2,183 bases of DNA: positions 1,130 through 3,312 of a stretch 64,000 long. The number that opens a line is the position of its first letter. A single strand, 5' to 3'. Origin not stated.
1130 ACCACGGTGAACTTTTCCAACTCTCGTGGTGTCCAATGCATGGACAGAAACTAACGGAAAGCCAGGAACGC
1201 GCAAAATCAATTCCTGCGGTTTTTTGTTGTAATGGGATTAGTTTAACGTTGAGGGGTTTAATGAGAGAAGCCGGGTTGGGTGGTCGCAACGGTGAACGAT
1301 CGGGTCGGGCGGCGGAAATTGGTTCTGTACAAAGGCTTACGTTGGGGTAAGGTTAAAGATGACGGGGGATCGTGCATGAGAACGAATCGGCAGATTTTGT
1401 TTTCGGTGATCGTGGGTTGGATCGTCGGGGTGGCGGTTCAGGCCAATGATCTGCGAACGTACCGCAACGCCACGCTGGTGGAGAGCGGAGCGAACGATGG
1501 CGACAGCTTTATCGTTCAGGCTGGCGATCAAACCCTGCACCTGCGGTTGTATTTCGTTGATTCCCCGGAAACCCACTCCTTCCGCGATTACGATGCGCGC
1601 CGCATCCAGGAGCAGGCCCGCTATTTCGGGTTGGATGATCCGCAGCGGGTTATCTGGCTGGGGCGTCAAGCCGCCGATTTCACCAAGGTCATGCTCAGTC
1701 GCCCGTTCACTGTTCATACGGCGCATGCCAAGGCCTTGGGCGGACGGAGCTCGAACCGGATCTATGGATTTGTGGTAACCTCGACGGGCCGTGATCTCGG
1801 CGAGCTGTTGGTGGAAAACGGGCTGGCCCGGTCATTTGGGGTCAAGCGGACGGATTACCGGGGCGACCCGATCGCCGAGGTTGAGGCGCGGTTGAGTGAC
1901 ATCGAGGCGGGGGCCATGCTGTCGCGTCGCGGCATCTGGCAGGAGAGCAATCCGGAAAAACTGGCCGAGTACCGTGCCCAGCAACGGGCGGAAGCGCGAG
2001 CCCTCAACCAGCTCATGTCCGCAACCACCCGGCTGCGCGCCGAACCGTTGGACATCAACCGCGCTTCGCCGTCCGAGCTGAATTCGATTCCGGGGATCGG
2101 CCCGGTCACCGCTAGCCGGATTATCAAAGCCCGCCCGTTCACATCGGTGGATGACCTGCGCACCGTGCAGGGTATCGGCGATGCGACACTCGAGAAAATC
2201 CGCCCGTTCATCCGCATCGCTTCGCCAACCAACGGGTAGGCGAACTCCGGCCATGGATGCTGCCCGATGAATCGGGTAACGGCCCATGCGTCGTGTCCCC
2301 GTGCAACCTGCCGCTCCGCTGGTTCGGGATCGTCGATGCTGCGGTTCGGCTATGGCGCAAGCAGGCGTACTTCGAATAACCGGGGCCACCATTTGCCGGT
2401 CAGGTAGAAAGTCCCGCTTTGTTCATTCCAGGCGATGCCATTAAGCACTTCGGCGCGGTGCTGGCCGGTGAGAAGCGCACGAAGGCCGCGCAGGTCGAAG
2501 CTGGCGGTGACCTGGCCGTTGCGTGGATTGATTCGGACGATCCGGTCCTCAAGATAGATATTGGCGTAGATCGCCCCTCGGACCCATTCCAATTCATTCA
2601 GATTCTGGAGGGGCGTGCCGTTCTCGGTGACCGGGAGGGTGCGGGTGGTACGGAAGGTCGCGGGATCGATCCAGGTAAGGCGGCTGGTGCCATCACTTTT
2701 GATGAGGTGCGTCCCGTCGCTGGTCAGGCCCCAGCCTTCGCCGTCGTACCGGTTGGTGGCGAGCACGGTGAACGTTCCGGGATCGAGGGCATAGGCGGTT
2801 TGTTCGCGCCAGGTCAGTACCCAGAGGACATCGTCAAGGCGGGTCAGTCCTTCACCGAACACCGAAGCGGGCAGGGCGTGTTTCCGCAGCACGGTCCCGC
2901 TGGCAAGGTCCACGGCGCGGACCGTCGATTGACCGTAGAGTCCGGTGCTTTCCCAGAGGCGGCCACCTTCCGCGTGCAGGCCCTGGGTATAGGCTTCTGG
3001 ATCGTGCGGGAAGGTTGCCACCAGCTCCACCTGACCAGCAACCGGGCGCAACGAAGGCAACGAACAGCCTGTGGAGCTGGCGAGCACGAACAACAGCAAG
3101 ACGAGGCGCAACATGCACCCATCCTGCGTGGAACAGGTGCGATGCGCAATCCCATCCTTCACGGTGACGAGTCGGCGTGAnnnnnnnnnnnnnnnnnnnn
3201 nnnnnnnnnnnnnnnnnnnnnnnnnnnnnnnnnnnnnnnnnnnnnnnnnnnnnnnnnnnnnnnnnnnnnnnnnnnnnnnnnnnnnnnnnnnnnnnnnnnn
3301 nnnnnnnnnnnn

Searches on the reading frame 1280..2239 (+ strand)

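Call 16: search_protein_families(library=pfam, proteins=[window:1280-2239:+], max_evalue=0.001)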
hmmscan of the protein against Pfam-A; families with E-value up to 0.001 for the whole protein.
window:1280-2239:+ (319 aa): 6 families
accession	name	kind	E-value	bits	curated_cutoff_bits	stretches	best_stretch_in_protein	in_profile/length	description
PF12836.13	HHH_3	-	5.5e-18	65.3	27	1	255-312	4-65/65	Helix-hairpin-helix motif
PF00633.29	HHH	-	7.4e-11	41.8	24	1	259-283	5-29/30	Helix-hairpin-helix motif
PF14520.12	HHH_5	-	7.8e-09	36.3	27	1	266-307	3-51/57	Helix-hairpin-helix domain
PF14716.13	HHH_8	-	2.4e-07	31.5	30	0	228-282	13-65/73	Helix-hairpin-helix domain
PF00565.23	SNase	-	4.3e-06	27.6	21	1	88-221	2-106/107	Staphylococcal nuclease homologue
PF06514.17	PsbU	-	0.00011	22.6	24.5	1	253-302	11-60/93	Photosystem II 12 kDa extrinsic protein (PsbU)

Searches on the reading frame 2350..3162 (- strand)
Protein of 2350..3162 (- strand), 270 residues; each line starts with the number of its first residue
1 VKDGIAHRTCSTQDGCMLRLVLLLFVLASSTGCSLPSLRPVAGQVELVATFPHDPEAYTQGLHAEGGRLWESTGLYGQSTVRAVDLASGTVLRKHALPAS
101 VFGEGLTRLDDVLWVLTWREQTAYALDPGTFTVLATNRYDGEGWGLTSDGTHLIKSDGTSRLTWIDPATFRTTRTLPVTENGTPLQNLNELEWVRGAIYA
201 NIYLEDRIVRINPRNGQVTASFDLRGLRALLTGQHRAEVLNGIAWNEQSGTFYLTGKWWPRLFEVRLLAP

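Call 4: search_protein_families(library=pfam, proteins=[window:2350-3162:-], max_evalue=0.01)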
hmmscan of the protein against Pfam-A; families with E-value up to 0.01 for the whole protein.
window:2350-3162:- (270 aa): 2 families
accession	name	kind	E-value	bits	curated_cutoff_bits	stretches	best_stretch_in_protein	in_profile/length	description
PF05096.18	Glu_cyclase_2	-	2.2e-89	299.6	22.3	1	31-267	14-249/249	Glutamine cyclotransferase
PF21959.2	DUF6923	-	1.1e-08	35.6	27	1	147-220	95-166/234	Repeat of unknown function (DUF6923)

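Call 5: search_protein_families(library=ncbifam, proteins=[window:2350-3162:-], max_evalue=0.01)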
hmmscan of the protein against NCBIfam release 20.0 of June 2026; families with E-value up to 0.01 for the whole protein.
window:2350-3162:- (270 aa): 0 families
